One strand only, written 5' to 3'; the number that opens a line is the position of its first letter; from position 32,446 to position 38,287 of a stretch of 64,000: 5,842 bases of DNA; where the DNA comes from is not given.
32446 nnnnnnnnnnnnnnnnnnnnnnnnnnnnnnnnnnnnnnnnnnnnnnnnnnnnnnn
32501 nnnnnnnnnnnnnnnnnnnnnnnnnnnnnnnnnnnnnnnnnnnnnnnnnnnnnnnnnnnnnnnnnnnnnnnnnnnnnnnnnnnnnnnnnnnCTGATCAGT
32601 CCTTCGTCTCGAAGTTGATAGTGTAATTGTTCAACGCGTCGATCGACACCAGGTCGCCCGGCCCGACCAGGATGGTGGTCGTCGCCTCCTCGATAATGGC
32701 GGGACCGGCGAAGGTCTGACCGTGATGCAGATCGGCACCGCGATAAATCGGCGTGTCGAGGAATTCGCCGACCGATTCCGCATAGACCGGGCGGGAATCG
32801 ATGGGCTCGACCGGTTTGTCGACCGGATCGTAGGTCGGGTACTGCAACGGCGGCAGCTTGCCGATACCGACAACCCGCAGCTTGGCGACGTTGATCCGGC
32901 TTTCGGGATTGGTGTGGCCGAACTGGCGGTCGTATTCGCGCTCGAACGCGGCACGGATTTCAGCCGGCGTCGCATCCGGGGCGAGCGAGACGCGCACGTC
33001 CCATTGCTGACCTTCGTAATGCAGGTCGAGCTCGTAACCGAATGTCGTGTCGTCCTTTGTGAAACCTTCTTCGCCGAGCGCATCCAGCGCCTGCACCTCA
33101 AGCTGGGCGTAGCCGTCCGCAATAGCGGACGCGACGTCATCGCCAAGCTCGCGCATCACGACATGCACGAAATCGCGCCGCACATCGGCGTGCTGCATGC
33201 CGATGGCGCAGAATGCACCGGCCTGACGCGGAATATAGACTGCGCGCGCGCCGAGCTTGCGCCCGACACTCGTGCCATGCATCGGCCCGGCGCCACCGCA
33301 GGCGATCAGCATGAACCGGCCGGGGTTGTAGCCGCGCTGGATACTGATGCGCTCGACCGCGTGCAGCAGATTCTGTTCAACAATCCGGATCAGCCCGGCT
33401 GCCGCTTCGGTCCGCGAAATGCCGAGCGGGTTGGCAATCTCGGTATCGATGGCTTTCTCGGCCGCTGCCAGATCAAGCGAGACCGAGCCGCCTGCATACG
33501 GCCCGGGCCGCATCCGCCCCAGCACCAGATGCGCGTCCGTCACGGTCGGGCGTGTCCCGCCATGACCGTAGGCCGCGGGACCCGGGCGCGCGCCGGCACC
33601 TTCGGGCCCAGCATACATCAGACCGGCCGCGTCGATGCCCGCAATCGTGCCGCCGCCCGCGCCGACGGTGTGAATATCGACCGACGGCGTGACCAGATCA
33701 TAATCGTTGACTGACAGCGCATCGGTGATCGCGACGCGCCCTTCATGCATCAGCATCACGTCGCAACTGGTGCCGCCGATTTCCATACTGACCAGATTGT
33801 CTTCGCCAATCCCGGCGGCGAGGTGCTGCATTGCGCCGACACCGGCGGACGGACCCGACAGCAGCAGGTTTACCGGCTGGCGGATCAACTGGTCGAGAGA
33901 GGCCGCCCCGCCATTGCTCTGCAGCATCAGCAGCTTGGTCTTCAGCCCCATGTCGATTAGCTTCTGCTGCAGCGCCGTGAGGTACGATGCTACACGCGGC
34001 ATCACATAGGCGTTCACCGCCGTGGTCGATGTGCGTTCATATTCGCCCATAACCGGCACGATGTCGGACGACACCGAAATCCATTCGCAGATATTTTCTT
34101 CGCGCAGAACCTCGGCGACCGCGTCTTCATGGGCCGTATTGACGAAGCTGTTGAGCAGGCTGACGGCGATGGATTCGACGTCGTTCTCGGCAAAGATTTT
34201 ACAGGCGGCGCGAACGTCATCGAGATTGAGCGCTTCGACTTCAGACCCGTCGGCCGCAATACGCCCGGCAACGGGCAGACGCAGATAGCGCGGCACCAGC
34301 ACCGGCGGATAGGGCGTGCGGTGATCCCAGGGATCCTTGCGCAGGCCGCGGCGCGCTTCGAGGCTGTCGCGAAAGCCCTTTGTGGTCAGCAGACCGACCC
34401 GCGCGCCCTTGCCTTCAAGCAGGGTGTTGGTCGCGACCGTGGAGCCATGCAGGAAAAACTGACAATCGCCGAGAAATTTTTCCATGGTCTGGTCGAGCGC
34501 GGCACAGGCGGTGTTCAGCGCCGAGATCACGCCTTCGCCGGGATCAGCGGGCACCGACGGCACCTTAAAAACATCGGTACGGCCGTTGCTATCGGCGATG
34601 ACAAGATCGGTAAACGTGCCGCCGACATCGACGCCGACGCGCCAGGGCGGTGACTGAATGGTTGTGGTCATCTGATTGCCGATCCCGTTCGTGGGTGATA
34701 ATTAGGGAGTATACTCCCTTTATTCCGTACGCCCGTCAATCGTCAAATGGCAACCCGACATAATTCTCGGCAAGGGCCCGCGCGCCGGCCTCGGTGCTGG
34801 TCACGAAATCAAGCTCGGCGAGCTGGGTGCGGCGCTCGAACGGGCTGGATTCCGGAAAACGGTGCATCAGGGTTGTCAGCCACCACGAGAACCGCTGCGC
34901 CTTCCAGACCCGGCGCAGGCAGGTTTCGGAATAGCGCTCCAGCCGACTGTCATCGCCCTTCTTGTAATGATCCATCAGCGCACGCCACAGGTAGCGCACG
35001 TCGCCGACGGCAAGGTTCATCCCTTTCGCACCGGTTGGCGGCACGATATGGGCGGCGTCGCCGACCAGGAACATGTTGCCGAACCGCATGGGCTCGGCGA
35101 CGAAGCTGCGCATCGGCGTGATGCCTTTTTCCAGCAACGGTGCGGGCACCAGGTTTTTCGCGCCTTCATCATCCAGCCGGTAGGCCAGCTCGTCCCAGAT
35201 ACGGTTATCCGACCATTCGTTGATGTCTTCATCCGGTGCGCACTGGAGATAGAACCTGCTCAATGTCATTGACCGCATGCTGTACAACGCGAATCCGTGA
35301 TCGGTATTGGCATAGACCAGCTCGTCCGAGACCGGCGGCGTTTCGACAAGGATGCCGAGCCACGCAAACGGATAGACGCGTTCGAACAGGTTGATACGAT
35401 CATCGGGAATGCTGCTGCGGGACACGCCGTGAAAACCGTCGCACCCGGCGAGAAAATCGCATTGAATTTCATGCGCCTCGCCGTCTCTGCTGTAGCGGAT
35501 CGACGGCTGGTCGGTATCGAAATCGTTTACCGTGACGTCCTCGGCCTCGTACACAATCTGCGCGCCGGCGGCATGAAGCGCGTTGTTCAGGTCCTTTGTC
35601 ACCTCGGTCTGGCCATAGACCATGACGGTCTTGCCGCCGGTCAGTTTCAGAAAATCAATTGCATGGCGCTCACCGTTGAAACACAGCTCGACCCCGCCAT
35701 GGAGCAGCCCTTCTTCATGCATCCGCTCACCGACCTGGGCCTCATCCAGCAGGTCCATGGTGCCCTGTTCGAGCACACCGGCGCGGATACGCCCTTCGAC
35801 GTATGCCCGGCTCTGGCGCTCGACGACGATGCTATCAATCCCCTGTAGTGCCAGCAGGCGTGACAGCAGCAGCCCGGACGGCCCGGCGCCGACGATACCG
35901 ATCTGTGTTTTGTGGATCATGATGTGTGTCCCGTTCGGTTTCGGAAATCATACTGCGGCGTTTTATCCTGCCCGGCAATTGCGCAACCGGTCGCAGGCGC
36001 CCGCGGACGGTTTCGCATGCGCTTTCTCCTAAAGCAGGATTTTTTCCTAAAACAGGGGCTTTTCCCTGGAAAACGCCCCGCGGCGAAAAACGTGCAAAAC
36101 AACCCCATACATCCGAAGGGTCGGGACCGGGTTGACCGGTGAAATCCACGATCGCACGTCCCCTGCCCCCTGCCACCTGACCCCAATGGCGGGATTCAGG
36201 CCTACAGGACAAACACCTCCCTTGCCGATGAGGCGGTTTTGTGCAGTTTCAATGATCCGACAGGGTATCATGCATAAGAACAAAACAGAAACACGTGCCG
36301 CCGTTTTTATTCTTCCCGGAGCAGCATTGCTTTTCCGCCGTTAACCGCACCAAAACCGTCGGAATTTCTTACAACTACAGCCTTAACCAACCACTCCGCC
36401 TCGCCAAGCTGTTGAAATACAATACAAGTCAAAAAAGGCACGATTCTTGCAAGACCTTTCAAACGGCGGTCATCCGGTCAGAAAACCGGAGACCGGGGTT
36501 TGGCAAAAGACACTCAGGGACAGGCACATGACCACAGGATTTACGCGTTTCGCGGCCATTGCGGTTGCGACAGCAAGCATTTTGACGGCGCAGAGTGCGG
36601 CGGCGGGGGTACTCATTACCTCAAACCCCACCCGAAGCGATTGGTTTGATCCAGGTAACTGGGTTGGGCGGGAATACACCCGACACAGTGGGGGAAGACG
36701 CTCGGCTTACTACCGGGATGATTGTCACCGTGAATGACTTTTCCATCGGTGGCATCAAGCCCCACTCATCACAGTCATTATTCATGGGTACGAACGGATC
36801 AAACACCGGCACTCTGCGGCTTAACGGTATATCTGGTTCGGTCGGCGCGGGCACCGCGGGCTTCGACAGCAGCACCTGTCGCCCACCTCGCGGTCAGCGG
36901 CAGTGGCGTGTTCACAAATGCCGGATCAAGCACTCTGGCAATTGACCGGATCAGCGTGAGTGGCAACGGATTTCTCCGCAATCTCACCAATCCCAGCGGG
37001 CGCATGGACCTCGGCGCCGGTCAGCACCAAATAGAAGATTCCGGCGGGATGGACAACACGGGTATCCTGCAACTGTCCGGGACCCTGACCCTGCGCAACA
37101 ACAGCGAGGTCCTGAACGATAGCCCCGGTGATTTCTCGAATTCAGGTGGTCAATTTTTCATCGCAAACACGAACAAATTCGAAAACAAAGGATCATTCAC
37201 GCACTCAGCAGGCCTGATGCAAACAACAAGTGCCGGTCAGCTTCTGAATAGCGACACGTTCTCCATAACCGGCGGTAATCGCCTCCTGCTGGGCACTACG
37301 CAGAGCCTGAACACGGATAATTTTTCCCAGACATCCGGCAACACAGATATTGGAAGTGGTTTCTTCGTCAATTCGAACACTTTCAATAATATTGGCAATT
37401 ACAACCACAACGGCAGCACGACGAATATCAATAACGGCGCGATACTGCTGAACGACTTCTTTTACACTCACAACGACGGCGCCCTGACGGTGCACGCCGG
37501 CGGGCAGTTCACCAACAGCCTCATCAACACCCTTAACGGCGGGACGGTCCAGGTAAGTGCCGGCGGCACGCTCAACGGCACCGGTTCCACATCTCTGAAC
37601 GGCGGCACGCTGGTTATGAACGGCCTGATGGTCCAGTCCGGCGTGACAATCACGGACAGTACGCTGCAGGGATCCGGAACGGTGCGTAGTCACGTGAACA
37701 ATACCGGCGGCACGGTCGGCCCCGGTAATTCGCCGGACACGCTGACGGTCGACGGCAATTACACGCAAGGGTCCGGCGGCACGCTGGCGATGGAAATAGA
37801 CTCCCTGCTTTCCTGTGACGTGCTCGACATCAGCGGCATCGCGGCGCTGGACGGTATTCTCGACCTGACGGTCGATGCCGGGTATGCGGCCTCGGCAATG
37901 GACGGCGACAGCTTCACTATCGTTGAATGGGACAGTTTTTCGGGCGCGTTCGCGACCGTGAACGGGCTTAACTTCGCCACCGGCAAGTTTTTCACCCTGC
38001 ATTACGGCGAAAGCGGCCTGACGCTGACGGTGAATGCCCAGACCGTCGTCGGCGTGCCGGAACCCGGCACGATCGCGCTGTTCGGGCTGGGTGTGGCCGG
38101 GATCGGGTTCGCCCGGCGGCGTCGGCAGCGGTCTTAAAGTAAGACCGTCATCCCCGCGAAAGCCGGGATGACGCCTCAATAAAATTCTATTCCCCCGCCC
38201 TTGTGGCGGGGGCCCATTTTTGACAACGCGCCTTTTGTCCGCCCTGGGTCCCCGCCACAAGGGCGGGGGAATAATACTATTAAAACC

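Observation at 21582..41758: Candidate undescribed catabolic system: a twin-MarR island combining a diiron HDO, LLM monooxygenases, a PreA-like reductase and an ATP-dependent lactamase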

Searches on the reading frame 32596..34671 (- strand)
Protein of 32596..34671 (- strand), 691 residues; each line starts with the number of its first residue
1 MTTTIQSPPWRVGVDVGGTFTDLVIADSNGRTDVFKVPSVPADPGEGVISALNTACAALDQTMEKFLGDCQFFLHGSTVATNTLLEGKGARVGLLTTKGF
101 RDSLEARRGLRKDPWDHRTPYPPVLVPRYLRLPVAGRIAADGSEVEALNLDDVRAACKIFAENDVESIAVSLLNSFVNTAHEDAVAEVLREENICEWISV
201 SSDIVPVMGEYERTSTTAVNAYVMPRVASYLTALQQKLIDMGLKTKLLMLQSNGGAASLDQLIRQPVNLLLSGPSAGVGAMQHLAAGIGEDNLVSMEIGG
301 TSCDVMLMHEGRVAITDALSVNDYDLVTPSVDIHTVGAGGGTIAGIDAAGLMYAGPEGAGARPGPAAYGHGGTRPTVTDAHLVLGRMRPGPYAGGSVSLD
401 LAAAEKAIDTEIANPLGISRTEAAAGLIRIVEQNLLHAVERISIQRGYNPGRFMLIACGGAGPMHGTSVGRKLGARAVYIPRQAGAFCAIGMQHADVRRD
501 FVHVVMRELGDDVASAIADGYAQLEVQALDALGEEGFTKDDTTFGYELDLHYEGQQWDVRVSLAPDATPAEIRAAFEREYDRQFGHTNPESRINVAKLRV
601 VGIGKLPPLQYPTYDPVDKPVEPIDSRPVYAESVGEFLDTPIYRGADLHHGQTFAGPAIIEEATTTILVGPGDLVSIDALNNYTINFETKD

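Call 4: search_protein_families(library=pfam, proteins=[window:32596-34671:-], max_evalue=0.001)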
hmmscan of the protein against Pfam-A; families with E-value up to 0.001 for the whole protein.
window:32596-34671:- (691 aa): 3 families
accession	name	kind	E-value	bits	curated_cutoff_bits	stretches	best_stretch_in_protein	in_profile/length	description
PF01968.24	Hydantoinase_A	-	6.3e-78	262.4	22.9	1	213-500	1-290/291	Hydantoinase/oxoprolinase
PF05378.19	Hydant_A_N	-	1.8e-46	158.5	25.2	1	11-192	1-175/176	Hydantoinase/oxoprolinase N-terminal region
PF19278.4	Hydant_A_C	-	2.2e-13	50.5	21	1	513-679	10-184/193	Hydantoinase/oxoprolinase C-terminal domain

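Call 8: search_protein_families(library=ncbifam, proteins=[window:32596-34671:-], max_evalue=0.00001)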
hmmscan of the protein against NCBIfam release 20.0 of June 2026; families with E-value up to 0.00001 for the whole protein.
window:32596-34671:- (691 aa): 3 families
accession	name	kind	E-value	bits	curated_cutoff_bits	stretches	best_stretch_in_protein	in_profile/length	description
NF050156.1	CapLactmsAlpCapA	equivalog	1.7e-177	591.8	1000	1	10-686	1-686/689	caprolactamase subunit alpha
NF042975.2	AcphenoCarb_ApcC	equivalog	6.8e-98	328.7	1500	1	12-679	11-703/733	acetophenone carboxylase subunit gamma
NF042960.1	AcphenoCarb_ApcA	equivalog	1.6e-62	211.7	1250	2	151-685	124-655/658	acetophenone carboxylase subunit alpha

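Call 42: search_solved_structures(query=window:32596-34671:-, max_evalue=0.00001)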
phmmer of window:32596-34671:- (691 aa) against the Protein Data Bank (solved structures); distinct sequences matched with E-value up to 0.00001: 6.
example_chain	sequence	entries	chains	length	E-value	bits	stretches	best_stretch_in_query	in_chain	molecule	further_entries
6yra_A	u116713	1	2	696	3.9e-134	452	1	9-684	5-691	5-oxoprolinase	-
7hk5_A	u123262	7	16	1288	2.3e-125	423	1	11-685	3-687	N-methylhydantoinase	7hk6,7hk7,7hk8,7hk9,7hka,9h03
5l9w_B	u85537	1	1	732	1.4e-96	327.9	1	11-679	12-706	Acetophenone carboxylase gamma subunit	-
5m45_B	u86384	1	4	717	4.8e-71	243.5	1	12-673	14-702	Acetone carboxylase beta subunit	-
5svb_B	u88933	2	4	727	6.9e-71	243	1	12-673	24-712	Acetone carboxylase beta subunit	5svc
5l9w_b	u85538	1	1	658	8.3e-44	153.5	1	11-682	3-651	Acetophenone carboxylase alpha subunit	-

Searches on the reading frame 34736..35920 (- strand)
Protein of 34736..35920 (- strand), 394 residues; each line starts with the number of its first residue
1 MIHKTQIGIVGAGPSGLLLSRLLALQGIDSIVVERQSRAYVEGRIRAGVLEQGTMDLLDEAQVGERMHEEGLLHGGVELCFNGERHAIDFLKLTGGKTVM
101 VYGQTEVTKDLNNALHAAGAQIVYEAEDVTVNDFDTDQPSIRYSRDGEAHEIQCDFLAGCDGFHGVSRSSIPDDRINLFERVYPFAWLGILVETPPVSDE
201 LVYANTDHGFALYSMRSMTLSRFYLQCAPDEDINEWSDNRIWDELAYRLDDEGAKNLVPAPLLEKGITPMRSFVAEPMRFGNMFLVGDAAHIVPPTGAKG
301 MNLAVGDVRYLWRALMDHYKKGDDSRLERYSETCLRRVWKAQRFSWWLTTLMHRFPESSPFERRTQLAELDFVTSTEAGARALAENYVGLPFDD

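Call 4: search_protein_families(library=pfam, proteins=[window:34736-35920:-], max_evalue=0.001)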
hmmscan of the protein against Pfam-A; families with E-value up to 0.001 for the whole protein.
window:34736-35920:- (394 aa): 2 families
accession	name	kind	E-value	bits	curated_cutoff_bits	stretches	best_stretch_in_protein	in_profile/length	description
PF01494.25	FAD_binding_3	-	2.8e-91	306.8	22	1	4-345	1-349/349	FAD binding domain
PF13450.12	NAD_binding_8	-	0.00033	21.3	21.9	1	9-38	1-30/68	NAD(P)-binding Rossmann-like domain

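Call 29: search_protein_families(library=ncbifam, proteins=[window:34736-35920:-], max_evalue=0.00001)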
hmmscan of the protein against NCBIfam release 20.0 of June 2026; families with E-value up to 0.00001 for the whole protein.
window:34736-35920:- (394 aa): 37 families (the best 25 are shown)
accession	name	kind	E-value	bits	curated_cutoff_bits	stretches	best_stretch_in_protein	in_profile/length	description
NF006091.0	PRK08243.1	subfamily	5.1e-189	628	351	1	4-393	2-391/393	4-hydroxybenzoate 3-monooxygenase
TIGR02360.1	pbenz_hydroxyl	equivalog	3.2e-185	615.6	538.7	1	4-392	2-390/390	4-hydroxybenzoate 3-monooxygenase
NF004829.0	PRK06183.1-3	subfamily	2e-27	96.1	390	1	4-372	8-380/520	bifunctional 3-(3-hydroxy-phenyl)propionate/3-hydroxycinnamic acid hydroxylase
NF004831.0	PRK06183.1-5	equivalog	2.6e-21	75.7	546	1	3-311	7-311/568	bifunctional 3-(3-hydroxy-phenyl)propionate/3-hydroxycinnamic acid hydroxylase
NF004780.0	PRK06126.1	subfamily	1.6e-19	69.7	445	2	139-309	163-332/552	hypothetical protein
NF006092.0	PRK08244.1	equivalog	2.2e-19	69.5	644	1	4-168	2-162/494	monooxygenase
NF033145.1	rif_monoox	equivalog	1.1e-17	64.1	800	2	8-168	4-157/472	rifampin monooxygenase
NF005303.0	PRK06834.1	subfamily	2.3e-17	62.7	625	1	5-168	4-159/488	hypothetical protein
NF046068.1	AkvoneHdxseDnrF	equivalog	2.4e-17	63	650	1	9-308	3-315/439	aklavinone 12-hydroxylase DnrF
TIGR01988.1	Ubi-OHases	subfamily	7e-17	61.3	224.65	1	269-334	266-335/387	ubiquinone biosynthesis hydroxylase, UbiH/UbiF/VisC/COQ6 family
NF004832.0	PRK06184.1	subfamily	1.4e-16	60.4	476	2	273-311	276-314/506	hypothetical protein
NF006002.0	PRK08132.1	subfamily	4.1e-16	58.5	416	1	4-168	25-190/552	FAD-dependent oxidoreductase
NF005691.0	PRK07494.1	equivalog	1e-14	54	459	1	269-332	269-333/404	UbiH/UbiF family hydroxylase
NF046069.1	AkvoneHdxseRdmE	equivalog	2.2e-14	53.1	700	1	9-308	3-316/521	aklavinone 12-hydroxylase RdmE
NF005612.0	PRK07364.1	equivalog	3.2e-14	52.3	487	1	5-169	19-185/415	FAD-dependent hydroxylase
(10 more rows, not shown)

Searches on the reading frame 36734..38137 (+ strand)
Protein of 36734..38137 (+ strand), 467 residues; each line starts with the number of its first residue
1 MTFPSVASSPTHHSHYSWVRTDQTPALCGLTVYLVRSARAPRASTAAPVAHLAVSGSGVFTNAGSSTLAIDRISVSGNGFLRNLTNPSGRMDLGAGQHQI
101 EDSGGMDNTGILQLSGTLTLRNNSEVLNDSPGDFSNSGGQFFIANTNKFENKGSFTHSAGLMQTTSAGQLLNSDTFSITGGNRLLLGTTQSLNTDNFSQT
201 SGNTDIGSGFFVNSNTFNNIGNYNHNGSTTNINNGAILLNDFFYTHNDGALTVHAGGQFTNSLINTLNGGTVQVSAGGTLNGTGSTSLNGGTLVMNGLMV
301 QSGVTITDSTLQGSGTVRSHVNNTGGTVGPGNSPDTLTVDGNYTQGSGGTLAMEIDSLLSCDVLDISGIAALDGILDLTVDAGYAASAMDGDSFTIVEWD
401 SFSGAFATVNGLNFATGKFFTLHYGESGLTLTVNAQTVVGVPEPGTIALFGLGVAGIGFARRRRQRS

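Call 4: search_protein_families(library=pfam, proteins=[window:36734-38137:+], max_evalue=0.001)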
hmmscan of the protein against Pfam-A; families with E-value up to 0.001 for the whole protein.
window:36734-38137:+ (467 aa): 1 family
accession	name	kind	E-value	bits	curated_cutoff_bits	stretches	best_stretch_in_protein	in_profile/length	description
PF07589.16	PEP-CTERM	-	1.4e-07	31.8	20.7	1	441-464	2-24/24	PEP-CTERM motif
